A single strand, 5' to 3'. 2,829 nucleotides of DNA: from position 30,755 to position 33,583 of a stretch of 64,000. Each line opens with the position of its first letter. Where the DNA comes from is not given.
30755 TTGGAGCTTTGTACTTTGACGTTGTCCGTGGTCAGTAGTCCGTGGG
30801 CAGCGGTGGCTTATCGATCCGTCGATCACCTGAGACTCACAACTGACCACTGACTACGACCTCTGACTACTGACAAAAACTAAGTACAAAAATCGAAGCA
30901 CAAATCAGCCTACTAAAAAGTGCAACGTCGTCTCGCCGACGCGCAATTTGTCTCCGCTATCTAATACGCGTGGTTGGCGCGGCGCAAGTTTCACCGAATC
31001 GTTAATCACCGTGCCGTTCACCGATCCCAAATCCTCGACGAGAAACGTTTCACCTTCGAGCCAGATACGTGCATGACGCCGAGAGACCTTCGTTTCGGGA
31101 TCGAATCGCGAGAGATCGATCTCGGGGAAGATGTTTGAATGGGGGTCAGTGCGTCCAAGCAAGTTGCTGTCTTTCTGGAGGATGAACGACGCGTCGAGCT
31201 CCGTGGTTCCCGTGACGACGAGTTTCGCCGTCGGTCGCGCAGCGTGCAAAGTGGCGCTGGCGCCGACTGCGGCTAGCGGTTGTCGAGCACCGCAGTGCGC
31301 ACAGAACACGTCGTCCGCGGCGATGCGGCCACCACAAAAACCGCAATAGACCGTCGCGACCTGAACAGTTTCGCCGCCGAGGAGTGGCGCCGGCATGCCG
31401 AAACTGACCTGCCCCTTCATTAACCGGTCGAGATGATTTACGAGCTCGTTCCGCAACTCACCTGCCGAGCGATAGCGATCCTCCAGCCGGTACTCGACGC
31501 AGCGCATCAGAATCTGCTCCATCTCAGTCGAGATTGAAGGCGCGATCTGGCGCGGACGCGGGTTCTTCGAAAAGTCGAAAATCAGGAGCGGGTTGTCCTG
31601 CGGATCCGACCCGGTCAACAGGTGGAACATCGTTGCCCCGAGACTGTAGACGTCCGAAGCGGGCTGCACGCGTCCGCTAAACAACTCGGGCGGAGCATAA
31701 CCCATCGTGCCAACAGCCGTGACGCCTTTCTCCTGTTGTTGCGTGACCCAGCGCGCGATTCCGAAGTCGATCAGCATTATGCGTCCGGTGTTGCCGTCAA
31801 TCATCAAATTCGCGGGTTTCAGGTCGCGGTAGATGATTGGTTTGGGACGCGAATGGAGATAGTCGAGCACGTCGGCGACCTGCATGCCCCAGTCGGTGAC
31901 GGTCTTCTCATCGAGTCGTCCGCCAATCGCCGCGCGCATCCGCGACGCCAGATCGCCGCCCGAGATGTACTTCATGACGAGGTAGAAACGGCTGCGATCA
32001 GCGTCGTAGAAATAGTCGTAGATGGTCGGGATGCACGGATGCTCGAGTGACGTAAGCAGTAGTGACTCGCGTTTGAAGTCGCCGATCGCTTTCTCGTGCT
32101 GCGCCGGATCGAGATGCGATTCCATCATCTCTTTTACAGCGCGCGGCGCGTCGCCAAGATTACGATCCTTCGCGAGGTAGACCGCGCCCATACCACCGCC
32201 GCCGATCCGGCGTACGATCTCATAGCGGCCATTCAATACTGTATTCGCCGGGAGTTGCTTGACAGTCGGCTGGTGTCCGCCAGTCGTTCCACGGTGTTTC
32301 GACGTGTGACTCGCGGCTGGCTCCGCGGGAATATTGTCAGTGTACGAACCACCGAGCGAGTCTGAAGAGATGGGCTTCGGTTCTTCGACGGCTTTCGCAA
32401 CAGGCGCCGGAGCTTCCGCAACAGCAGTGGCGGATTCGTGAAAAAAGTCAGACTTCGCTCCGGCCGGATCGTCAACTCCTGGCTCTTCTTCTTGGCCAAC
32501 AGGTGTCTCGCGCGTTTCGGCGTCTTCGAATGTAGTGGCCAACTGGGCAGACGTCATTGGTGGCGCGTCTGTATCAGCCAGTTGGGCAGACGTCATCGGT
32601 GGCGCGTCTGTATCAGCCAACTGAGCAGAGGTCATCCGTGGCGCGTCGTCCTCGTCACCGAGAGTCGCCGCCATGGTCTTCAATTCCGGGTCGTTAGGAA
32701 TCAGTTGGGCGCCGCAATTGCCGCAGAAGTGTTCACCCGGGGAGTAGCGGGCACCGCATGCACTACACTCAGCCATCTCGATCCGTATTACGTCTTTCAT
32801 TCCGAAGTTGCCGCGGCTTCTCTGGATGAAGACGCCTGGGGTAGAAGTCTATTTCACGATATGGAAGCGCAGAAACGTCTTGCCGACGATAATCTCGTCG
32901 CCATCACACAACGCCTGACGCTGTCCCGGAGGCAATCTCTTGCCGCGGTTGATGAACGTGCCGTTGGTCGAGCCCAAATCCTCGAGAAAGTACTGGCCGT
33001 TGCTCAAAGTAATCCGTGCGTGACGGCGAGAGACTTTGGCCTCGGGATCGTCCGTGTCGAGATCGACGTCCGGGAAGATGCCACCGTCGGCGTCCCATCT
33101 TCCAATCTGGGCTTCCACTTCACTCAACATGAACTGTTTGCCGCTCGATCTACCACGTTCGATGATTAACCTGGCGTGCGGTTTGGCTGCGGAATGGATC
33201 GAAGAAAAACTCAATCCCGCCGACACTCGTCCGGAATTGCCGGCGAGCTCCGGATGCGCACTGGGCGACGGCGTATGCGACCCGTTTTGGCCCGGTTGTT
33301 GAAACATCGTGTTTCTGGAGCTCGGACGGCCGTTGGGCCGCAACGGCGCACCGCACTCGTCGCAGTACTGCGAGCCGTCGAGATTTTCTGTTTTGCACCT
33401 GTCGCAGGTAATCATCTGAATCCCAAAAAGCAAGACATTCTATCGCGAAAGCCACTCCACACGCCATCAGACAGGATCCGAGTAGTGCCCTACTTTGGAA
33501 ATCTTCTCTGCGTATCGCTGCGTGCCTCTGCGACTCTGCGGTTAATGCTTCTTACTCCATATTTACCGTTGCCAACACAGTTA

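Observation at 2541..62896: Family of at least 13 intergenic hairpin elements whose arms are tandem copies of 7-9-nt words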

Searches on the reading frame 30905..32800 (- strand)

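Call 18: search_protein_families(library=pfam, proteins=[window:30905-32800:-])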
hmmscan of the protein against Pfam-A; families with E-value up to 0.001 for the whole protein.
window:30905-32800:- (631 aa): 10 families
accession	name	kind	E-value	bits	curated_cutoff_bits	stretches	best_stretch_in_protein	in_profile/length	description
PF00069.31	Pkinase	-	6.1e-42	144.3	31.7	1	193-444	1-253/263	Protein kinase domain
PF07714.23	PK_Tyr_Ser-Thr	-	1.6e-26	93.6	23.1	1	195-443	3-249/258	Protein tyrosine and serine/threonine kinase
PF00498.31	FHA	-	5.7e-12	46.3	20.7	1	564-622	14-67/67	FHA domain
PF13248.11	Zn_ribbon_3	-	3e-09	36.5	27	1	8-32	1-25/26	zinc-ribbon domain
PF13240.11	Zn_Ribbon_1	-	1.1e-07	31.8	25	1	12-33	2-23/23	zinc-ribbon domain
PF12773.13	DZR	-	1.3e-06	28.9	27.3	0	11-30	26-45/45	Double zinc ribbon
PF01636.29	APH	-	3.3e-05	24.2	23.2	0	322-351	170-199/239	Phosphotransferase enzyme family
PF16697.10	Yop-YscD_cpl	-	7.1e-05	23.4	33.2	1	570-628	34-90/94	Inner membrane component of T3SS, cytoplasmic domain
PF03109.22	ABC1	-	0.00088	18.9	22.9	0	270-359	141-224/244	ABC1 atypical kinase-like domain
PF18912.6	DZR_2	-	0.00097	19.4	27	0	11-35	9-33/56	Double zinc ribbon domain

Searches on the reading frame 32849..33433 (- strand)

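Call 18: search_protein_families(library=pfam, proteins=[window:32849-33433:-])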
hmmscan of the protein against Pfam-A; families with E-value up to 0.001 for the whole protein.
window:32849-33433:- (194 aa): 4 families
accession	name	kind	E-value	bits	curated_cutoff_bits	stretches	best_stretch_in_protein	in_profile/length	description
PF00498.31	FHA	-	4.8e-17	62.6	20.7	1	110-184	3-67/67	FHA domain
PF16697.10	Yop-YscD_cpl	-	1e-07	32.6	33.2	1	93-191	4-91/94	Inner membrane component of T3SS, cytoplasmic domain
PF13240.11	Zn_Ribbon_1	-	5.4e-05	23.3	25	1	10-31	2-23/23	zinc-ribbon domain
PF12773.13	DZR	-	0.00017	22.1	27.3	1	10-32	1-23/45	Double zinc ribbon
